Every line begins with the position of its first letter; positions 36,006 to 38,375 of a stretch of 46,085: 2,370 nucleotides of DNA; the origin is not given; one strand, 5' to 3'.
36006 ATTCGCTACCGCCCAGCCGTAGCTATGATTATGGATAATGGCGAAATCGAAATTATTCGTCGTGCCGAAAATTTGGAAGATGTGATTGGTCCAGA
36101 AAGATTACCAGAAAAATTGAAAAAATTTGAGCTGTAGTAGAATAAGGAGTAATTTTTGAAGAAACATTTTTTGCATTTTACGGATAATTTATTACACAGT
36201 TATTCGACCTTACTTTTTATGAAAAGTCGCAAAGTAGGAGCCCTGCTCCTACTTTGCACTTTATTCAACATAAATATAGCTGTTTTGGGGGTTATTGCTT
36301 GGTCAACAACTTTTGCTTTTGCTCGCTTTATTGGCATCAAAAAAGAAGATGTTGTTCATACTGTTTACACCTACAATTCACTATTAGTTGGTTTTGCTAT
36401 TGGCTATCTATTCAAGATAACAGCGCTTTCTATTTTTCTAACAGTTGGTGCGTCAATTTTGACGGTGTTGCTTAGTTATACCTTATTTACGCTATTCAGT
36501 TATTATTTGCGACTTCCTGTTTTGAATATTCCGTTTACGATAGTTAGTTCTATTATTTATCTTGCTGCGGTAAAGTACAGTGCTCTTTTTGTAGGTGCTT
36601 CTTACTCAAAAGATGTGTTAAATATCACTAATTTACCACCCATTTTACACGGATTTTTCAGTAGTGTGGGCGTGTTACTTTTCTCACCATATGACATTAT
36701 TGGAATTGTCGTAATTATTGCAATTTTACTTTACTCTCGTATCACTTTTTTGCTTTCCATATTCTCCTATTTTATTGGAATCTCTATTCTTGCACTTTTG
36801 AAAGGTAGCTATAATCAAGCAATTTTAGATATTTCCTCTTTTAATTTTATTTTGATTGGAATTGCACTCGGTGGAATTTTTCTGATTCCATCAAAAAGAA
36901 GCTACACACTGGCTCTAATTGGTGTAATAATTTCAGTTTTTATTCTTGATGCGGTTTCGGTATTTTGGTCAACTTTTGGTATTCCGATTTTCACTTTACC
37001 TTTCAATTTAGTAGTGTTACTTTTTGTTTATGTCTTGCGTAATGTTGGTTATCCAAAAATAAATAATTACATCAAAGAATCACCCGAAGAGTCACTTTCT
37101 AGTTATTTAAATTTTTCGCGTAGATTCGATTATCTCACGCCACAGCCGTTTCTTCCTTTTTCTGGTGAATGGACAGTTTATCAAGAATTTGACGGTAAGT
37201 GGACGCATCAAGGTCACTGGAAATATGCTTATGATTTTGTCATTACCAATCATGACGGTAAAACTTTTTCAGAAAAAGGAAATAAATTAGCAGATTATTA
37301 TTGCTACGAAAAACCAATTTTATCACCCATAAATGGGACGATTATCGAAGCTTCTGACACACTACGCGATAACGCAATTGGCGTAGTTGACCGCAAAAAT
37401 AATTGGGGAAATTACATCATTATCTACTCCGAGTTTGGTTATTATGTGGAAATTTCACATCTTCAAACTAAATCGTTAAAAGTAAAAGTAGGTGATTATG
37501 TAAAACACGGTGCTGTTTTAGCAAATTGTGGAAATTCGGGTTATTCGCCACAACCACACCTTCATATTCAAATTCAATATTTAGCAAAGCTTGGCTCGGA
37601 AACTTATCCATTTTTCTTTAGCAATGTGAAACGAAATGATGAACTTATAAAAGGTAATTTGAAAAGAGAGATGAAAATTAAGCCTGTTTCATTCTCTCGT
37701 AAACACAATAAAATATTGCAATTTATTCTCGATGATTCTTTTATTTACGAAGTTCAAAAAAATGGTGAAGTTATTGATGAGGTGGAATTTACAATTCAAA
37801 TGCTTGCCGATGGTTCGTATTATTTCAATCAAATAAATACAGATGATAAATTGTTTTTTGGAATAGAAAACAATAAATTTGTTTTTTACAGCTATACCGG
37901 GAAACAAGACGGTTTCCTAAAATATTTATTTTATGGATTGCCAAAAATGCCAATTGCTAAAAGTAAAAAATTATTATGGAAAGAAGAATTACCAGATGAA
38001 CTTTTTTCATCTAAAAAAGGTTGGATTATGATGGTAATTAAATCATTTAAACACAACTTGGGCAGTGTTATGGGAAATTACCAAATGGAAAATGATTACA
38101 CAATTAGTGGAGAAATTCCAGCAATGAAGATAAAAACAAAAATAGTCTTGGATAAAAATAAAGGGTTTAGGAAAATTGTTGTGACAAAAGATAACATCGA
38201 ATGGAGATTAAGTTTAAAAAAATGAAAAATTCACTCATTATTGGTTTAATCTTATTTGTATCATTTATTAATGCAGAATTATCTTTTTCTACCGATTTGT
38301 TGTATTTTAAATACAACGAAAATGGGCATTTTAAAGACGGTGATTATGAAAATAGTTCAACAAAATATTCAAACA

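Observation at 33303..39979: Six-gene operon combining a PqqD-like protein, an ATP-grasp ligase, a PLP decarboxylase, a UT-channel::M23-peptidase fusion, an OMP-like protein and a TPR protein: candidate undescribed biosynthesis/export system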

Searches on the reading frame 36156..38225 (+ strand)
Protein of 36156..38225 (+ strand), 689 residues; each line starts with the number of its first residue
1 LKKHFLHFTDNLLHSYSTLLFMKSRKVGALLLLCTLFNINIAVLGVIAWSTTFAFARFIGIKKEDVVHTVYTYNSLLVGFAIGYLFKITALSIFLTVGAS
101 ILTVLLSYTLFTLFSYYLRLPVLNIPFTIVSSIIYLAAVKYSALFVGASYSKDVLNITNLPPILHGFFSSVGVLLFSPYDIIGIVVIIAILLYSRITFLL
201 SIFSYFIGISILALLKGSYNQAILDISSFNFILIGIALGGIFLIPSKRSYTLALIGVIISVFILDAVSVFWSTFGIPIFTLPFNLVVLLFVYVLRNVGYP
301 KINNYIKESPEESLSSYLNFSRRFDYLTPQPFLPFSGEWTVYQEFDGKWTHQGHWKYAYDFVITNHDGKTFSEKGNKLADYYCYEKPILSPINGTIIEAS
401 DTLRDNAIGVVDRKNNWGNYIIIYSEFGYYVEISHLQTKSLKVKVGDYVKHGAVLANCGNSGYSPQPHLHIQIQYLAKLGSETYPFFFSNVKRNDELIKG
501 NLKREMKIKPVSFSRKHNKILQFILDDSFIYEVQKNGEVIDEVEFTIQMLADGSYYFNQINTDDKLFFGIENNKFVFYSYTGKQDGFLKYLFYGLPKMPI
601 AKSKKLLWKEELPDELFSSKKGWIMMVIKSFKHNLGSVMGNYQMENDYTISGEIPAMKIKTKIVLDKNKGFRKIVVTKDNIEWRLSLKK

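Call 3: search_protein_families(library=pfam, proteins=[window:36156-38225:+], max_evalue=0.01)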
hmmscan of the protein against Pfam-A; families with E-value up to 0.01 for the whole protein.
window:36156-38225:+ (689 aa): 2 families
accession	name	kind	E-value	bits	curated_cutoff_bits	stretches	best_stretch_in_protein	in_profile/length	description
PF03253.19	UT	-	7.4e-56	189.9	25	1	11-293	3-290/292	Urea transporter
PF01551.29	Peptidase_M23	-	3.3e-13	50.1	28.7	1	385-475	13-89/96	Peptidase family M23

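Call 4: search_protein_families(library=ncbifam, proteins=[window:36156-38225:+], max_evalue=0.01)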
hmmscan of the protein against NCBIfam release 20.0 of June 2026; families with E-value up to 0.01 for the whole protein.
window:36156-38225:+ (689 aa): 6 families
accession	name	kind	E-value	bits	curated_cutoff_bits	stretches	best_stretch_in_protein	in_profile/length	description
TIGR03441.1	urea_trans_yut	equivalog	7.7e-29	100.9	274.6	1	9-291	4-291/292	urea transporter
NF052336.1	PdgHdaseHSB100310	equivalog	2e-08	34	500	1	406-474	76-142/316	peptidoglycan hydrolase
NF052530.1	Heli_ShapePgp3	exception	2e-06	27.2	300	1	405-473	185-251/270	peptidoglycan metallopeptidase Pgp3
NF008652.0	PRK11649.1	equivalog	2.7e-06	26.3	341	1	405-473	331-397/439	murein DD-endopeptidase MepM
NF052529.1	PG_M23_Pgp6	exception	1.1e-05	24.3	600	1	405-473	351-419/452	peptidoglycan metallopeptidase Pgp6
NF053824.1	PdgNdpepShyC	equivalog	0.0011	17.9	700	1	416-472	325-379/429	peptidoglycan DD-endopeptidase ShyC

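Call 8: find_homologous_proteins(query=window:36156-38225:+, max_evalue=0.00001)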
Query window:36156-38225:+ (689 aa): 824 proteins with E <= 0.00001 among 8000 candidates; the best 120 are listed.
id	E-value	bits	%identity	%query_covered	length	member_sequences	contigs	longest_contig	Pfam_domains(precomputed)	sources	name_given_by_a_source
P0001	0.0e+0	1488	100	97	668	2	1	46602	PF01551.30,PF03253.20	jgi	-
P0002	0.0e+0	1361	87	100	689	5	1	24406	PF01551.30,PF03253.20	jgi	jgi:urea transporter/murein DD-endopeptidase MepM/ murein hydrolase activator NlpD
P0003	0.0e+0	1024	66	100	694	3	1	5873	PF01551.30,PF03253.20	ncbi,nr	ncbi:MAG: urea transporter [Candidatus Cloacimonetes bacterium]|nr:urea transporter [Candidatus Cloa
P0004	2.7e-294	996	65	100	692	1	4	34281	PF01551.30,PF03253.20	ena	-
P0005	6.1e-291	985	65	99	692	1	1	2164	PF01551.30,PF03253.20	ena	-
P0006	1.4e-287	974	66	97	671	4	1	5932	PF01551.30,PF03253.20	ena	-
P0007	1.2e-285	968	66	95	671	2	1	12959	PF01551.30,PF03253.20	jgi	-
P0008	1.8e-270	917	59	100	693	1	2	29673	PF01551.30,PF03253.20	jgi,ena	-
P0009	1.9e-251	855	56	99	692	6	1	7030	PF01551.30,PF03253.20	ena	-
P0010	2.5e-251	854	58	97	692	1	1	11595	PF01551.30,PF03253.20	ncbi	-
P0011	1.3e-250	852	56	99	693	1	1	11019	PF01551.30,PF03253.20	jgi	-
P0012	2.0e-249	848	56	99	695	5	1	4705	PF01551.30,PF03253.20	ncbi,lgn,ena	-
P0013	9.3e-243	826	55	100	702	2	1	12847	PF01551.30,PF03253.20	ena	-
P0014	1.7e-241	822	53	99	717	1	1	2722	PF01551.30,PF03253.20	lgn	-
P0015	8.4e-241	819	74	72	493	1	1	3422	PF01551.30,PF03253.20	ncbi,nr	ncbi:MAG: urea transporter [Candidatus Cloacimonetes bacterium]|nr:urea transporter [Candidatus Cloa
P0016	3.0e-238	811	54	97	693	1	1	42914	PF01551.30,PF03253.20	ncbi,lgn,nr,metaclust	ncbi:peptidase M23 [Candidatus Magnetomorum sp. HK-1]|nr:peptidase M23 [Candidatus Magnetomorum sp. 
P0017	2.4e-237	808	54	98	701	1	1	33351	PF01551.30,PF03253.20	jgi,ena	-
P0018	3.4e-237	807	53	99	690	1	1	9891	PF01551.30,PF03253.20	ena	-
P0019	1.0e-236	806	55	98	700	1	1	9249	PF01551.30,PF03253.20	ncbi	-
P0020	5.8e-236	803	54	99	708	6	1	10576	PF01551.30,PF03253.20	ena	-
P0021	1.5e-235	802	54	97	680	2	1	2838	PF01551.30,PF03253.20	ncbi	ncbi:MAG: UreA transporter, partial [Candidatus Magnetoglobus multicellularis str. Araruama]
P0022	3.5e-233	794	54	99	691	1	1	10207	PF01551.30,PF03253.20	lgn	-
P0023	4.6e-233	794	53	97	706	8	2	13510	PF01551.30,PF03253.20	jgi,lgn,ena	jgi:urea transporter/murein DD-endopeptidase MepM/ murein hydrolase activator NlpD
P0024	9.5e-233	793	54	97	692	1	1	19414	PF01551.30,PF03253.20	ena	-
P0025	9.7e-233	793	52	98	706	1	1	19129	PF01551.30,PF03253.20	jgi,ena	-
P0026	2.6e-232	791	51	97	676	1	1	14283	PF01551.30,PF03253.20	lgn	-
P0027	1.7e-231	789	54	99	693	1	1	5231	PF01551.30,PF03253.20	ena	-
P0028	2.4e-231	788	54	99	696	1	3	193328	PF01551.30,PF03253.20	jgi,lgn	jgi:urea transporter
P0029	2.0e-229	782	53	96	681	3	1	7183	PF01551.30,PF03253.20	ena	-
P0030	4.9e-229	780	53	96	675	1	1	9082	PF01551.30,PF03253.20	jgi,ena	-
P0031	7.1e-229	780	52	97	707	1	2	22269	PF01551.30,PF03253.20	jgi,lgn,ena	jgi:urea transporter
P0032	8.7e-228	776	52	100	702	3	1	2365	PF01551.30,PF03253.20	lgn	-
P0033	8.7e-228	776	52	98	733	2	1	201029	PF01551.30,PF03253.20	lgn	-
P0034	6.6e-227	773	53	95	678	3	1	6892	PF01551.30,PF03253.20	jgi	-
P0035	1.3e-226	772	54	100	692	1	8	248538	PF01551.30,PF03253.20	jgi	jgi:urea transporter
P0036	4.3e-226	771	52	97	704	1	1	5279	PF01551.30,PF03253.20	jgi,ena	-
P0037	2.0e-225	769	51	97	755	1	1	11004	PF01551.30,PF03253.20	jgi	jgi:urea transporter/murein DD-endopeptidase MepM/ murein hydrolase activator NlpD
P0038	3.0e-221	755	49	97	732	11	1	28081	PF01551.30,PF03253.20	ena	-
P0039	8.1e-217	740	51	97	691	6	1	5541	PF01551.30,PF03253.20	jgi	jgi:urea transporter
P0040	2.9e-216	738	54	89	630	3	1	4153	PF01551.30,PF03253.20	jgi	jgi:urea transporter/murein DD-endopeptidase MepM/ murein hydrolase activator NlpD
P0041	1.3e-215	736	51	98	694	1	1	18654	PF01551.30,PF03253.20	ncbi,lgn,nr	ncbi:MAG: urea transporter [Candidatus Delongbacteria bacterium]|nr:urea transporter [Candidatus Del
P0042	8.0e-215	733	51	97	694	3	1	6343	PF01551.30,PF03253.20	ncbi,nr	ncbi:MAG: peptidoglycan DD-metalloendopeptidase family protein [Candidatus Delongbacteria bacterium]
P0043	2.7e-214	732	49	99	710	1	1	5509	PF01551.30,PF03253.20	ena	-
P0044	3.5e-214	731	51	99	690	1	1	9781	PF01551.30,PF03253.20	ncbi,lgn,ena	-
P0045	5.4e-213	727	50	99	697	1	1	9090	PF01551.30,PF03253.20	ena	-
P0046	6.4e-212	724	49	99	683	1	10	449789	PF01551.30,PF03253.20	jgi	jgi:urea transporter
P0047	1.2e-211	723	50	100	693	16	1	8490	PF01551.30,PF03253.20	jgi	-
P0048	1.9e-210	719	48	97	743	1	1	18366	PF01551.30,PF03253.20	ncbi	ncbi:MAG: urea transporter [Syntrophobacteraceae bacterium]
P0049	2.5e-210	719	48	97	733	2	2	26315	PF01551.30,PF03253.20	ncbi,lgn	-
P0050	5.0e-209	714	50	96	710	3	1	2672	PF01551.30,PF03253.20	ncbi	-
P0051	1.5e-208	713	49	97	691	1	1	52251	PF01551.30,PF03253.20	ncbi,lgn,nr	ncbi:MAG: urea transporter [Candidatus Delongbacteria bacterium]|nr:urea transporter [Candidatus Del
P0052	4.8e-208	711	50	96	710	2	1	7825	PF01551.30,PF03253.20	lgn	-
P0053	1.1e-207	710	49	100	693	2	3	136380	PF01551.30,PF03253.20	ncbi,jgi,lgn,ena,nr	ncbi:MAG TPA: urea transporter [Clostridiales bacterium]|nr:urea transporter [Clostridiales bacteriu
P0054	6.8e-207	707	48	98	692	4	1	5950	PF01551.30,PF03253.20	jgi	jgi:urea transporter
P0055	1.5e-206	706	49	98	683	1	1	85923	PF01551.30,PF03253.20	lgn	-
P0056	2.7e-206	705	49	97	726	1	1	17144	PF01551.30,PF03253.20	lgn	-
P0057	2.1e-205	702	48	99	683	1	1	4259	PF01551.30,PF03253.20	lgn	-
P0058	3.8e-205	701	49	98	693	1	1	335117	PF01551.30,PF03253.20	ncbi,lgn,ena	-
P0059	1.2e-203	697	48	99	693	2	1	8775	PF01551.30,PF03253.20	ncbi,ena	-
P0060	1.8e-203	696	48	99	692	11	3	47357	PF01551.30,PF03253.20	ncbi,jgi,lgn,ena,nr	ncbi:MAG TPA: urea transporter [Clostridiales bacterium]|nr:urea transporter [Clostridiales bacteriu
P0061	5.5e-203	694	48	97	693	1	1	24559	PF01551.30,PF03253.20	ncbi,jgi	-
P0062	5.6e-200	684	48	97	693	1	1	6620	PF01551.30,PF03253.20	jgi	jgi:urea transporter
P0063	1.5e-194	666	47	100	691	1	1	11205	PF01551.30,PF03253.20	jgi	jgi:urea transporter/murein DD-endopeptidase MepM/ murein hydrolase activator NlpD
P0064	3.5e-191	655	50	88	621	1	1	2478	PF01551.30,PF03253.20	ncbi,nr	ncbi:MAG: urea transporter, partial [Candidatus Delongbacteria bacterium]|nr:urea transporter [Candi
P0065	2.8e-188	646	45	98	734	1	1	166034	PF01551.30,PF03253.20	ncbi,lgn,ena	-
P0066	3.2e-185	636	45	97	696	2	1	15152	PF01551.30,PF03253.20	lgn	-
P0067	1.1e-184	634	45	99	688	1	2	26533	PF01551.30,PF03253.20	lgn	-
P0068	7.6e-184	631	43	97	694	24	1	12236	PF01551.30,PF03253.20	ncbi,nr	ncbi:MAG: peptidoglycan DD-metalloendopeptidase family protein [Fibrobacter sp.]|nr:peptidoglycan DD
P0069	1.2e-183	630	46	98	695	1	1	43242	PF01551.30,PF03253.20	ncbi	-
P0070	5.6e-183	628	44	99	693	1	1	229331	PF01551.30,PF03253.20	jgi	jgi:urea transporter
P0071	1.7e-180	620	46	97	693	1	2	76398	PF01551.30,PF03253.20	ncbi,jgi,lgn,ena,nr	ncbi:MAG: peptidase M23 [Hydrogenothermus sp.]|nr:MAG: peptidase M23 [Hydrogenothermus sp.]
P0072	6.9e-179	615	44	95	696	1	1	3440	PF01551.30,PF03253.20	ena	-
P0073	1.8e-178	613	45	98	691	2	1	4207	PF01551.30,PF03253.20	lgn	-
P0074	2.3e-178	613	44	99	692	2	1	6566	PF01551.30,PF03253.20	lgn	-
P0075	5.1e-178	612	42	98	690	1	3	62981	PF01551.30,PF03253.20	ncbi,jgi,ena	jgi:urea transporter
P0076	5.4e-178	612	45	94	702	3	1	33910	PF01551.30,PF03253.20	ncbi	-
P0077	6.7e-178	611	45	99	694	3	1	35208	PF01551.30,PF03253.20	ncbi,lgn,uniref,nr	ncbi:urea transporter [Hydrogenothermus marinus]|uniref:Urea transporter n=1 Tax=Hydrogenothermus ma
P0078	9.1e-178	611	44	98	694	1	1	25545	PF01551.30,PF03253.20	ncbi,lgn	-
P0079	1.5e-177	610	45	99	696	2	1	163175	PF01551.30,PF03253.20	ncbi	ncbi:urea transporter [Persephonella sp.]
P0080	1.8e-177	610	45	98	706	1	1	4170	PF01551.30,PF03253.20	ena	-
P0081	3.9e-177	609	44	99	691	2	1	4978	PF01551.30,PF03253.20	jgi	jgi:urea transporter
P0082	8.1e-177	608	45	97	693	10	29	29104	PF01551.30,PF03253.20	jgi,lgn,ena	-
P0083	8.7e-177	608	45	98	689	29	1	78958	PF01551.30,PF03253.20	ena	-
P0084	2.8e-176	606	44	97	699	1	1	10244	PF01551.30,PF03253.20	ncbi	-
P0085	6.9e-176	605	44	99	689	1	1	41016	PF01551.30,PF03253.20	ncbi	-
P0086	8.9e-176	604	45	98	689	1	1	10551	PF01551.30,PF03253.20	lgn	-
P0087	2.3e-175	603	45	98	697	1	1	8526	PF01551.30,PF03253.20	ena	-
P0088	2.4e-175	603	43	97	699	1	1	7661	PF01551.30,PF03253.20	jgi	-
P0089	3.1e-175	603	45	98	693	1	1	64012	PF01551.30,PF03253.20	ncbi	ncbi:urea transporter [Persephonella sp.]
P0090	4.0e-175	602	45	98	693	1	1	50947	PF01551.30,PF03253.20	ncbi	ncbi:urea transporter [Persephonella sp.]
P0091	4.1e-175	602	43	99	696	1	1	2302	PF01551.30,PF03253.20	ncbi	-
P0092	4.4e-175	602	44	98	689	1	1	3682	PF01551.30,PF03253.20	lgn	-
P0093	4.8e-175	602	44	98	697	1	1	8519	PF01551.30,PF03253.20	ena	-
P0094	7.1e-175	601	44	99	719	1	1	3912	PF01551.30,PF03253.20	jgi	-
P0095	8.3e-175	601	44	100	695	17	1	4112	PF01551.30,PF03253.20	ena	-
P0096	7.6e-174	598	44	97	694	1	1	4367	PF01551.30,PF03253.20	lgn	-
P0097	2.0e-173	597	44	100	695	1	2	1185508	PF01551.30,PF03253.20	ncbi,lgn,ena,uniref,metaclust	ncbi:urea transporter [Persephonella sp. IF05-L8]|uniref:urea transporter n=1 Tax=Persephonella sp. 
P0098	6.5e-173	595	44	100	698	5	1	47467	PF01551.30,PF03253.20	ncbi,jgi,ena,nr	ncbi:MAG: peptidase M23 [Persephonella sp.]|nr:MAG: peptidase M23 [Persephonella sp.]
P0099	9.7e-173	594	43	99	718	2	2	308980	PF01551.30,PF03253.20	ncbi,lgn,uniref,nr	ncbi:Urea transporter [Desulfurobacterium atlanticum]|uniref:Urea transporter n=1 Tax=Desulfurobacte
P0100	1.8e-172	593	43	98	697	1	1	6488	PF01551.30,PF03253.20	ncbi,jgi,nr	ncbi:MAG: peptidoglycan DD-metalloendopeptidase family protein [Aquificae bacterium]|nr:peptidoglyca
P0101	2.7e-172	593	44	100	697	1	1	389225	PF01551.30,PF03253.20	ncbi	-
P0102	4.0e-172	592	44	96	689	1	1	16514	PF01551.30,PF03253.20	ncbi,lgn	-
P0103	1.4e-171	591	44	97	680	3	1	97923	PF01551.30,PF03253.20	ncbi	-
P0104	1.6e-171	590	43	96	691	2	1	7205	PF01551.30,PF03253.20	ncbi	-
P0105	1.7e-171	590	43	99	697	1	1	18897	PF01551.30,PF03253.20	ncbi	ncbi:MAG: urea transporter [Calditrichia bacterium]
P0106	2.0e-171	590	44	97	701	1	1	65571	PF01551.30,PF03253.20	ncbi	-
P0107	2.6e-171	590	44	94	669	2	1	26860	PF01551.30,PF03253.20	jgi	jgi:urea transporter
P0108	3.4e-171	589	44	96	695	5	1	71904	PF01551.30,PF03253.20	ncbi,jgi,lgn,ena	-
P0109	3.5e-171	589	44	97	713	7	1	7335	PF01551.30,PF03253.20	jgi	-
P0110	4.9e-171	589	43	98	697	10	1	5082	PF01551.30,PF03253.20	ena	-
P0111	5.9e-171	588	46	91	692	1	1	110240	PF01551.30,PF03253.20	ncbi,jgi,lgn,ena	-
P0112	9.1e-171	588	44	98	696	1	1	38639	PF01551.30,PF03253.20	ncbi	-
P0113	1.0e-170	588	43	96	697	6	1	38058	PF01551.30,PF03253.20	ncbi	ncbi:urea transporter [Persephonella sp.]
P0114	2.5e-170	586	43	95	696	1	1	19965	PF01551.30,PF03253.20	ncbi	-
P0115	3.4e-170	586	42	99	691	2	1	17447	PF01551.30,PF03253.20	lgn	-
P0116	4.9e-170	585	43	96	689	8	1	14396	PF01551.30,PF03253.20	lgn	-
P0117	7.4e-170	585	45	94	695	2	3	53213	PF01551.30,PF03253.20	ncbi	ncbi:urea transporter [Persephonella sp.]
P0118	1.2e-169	584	43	97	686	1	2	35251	PF01551.30,PF03253.20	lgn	-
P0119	1.2e-169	584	44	98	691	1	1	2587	PF01551.30,PF03253.20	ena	-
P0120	2.3e-169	583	42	99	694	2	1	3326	PF01551.30,PF03253.20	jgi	-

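Call 10: find_encoding_contigs(protein=P0097, flank=9000, max_places=1)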
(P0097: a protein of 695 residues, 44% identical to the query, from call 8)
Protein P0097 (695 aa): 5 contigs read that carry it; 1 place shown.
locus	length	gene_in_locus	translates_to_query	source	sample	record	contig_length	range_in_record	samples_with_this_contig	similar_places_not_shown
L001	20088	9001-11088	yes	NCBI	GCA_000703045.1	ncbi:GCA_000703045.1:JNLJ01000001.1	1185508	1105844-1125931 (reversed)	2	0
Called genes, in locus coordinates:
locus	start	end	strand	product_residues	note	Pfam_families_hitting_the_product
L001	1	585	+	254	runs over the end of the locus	PF00535:Glycos_transf_2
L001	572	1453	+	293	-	PF00535:Glycos_transf_2, PF10111:Glyco_tranf_2_2, PF13641:Glyco_tranf_2_3 (weak)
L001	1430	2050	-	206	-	PF01596:Methyltransf_3, PF13847:Methyltransf_31, PF13578:Methyltransf_24, PF13649:Methyltransf_25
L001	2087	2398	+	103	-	PF01402:RHH_1 (weak)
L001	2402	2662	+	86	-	PF05016:ParE_toxin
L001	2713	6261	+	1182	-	PF04851:ResIII (faint), PF14890:Intein_splicing, PF14528:LAGLIDADG_3, PF17757:UvrB_inter, PF27431:UvrB_3rd, PF00271:Helicase_C, PF12344:UvrB, PF02151:UVR, +1 more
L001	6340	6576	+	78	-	PF05402:PqqD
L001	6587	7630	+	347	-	PF02786:CPSase_L_D2 (faint), PF15632:ATPgrasp_Ter (weak)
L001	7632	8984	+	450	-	PF00278:Orn_DAP_Arg_deC, PF02784:Orn_Arg_deC_N, PF01168:Ala_racemase_N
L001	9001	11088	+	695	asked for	PF03253:UT, PF01551:Peptidase_M23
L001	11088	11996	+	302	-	-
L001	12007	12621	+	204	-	PF07719:TPR_2 (faint), PF13174:TPR_6 (faint), PF13424:TPR_12 (faint), PF13428:TPR_14 (faint), PF13431:TPR_17 (faint), PF00515:TPR_1 (faint), PF13181:TPR_8 (faint), PF13432:TPR_16 (weak), +3 more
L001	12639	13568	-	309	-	PF01058:Oxidored_q6, PF14720:NiFe_hyd_SSU_C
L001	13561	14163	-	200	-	PF00440:TetR_N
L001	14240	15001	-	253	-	PF02492:cobW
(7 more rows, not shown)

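Call 11: find_encoding_contigs(protein=P0016, flank=9000, max_places=1)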
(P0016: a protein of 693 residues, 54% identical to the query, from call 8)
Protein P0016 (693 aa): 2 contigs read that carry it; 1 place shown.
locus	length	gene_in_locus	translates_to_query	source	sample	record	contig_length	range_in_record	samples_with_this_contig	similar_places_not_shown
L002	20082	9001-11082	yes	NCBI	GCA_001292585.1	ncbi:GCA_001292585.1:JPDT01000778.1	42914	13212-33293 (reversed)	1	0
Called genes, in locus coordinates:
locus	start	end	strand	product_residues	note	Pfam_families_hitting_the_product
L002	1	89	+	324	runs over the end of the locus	PF00512:HisKA, PF02518:HATPase_c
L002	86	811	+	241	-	PF00072:Response_reg, PF00486:Trans_reg_C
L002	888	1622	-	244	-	PF27276:MJ0349 (faint), PF28068:Scy (weak), PF01442:Apolipoprotein (weak)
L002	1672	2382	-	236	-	PF02616:SMC_ScpA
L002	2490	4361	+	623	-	PF00890:FAD_binding_2 (faint), PF01134:GIDA, PF07992:Pyr_redox_2 (weak), PF12831:FAD_oxidored, PF21680:GIDA_C_1st, PF13932:SAM_GIDA_C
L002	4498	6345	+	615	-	PF02518:HATPase_c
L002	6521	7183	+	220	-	PF17836:PglD_N, PF25087:GMPPB_C (faint), PF00132:Hexapep (weak)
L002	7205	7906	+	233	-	-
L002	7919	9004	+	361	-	PF07728:AAA_5 (weak)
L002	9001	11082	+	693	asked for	PF03253:UT, PF01551:Peptidase_M23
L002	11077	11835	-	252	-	PF00481:PP2C, PF13672:PP2C_2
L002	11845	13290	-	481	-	PF02386:TrkH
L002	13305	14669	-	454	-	PF00070:Pyr_redox (faint), PF01210:NAD_Gly3P_dh_N (faint), PF01262:AlaDh_PNT_C (faint), PF01488:Shikimate_DH (faint), PF02254:TrkA_N, PF02080:TrkA_C, PF02254:TrkA_N, PF02080:TrkA_C, +8 more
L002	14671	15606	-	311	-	PF12728:HTH_17, PF12727:PBP_like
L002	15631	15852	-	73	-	-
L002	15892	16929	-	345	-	PF00701:DHDPS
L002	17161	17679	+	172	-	PF00075:RNase_H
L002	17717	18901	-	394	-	-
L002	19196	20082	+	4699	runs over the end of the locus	PF17963:Big_9, PF17803:Cadherin_4, PF17963:Big_9, PF17963:Big_9, PF17803:Cadherin_4, PF17892:Cadherin_5, PF17963:Big_9, PF17803:Cadherin_4, +54 more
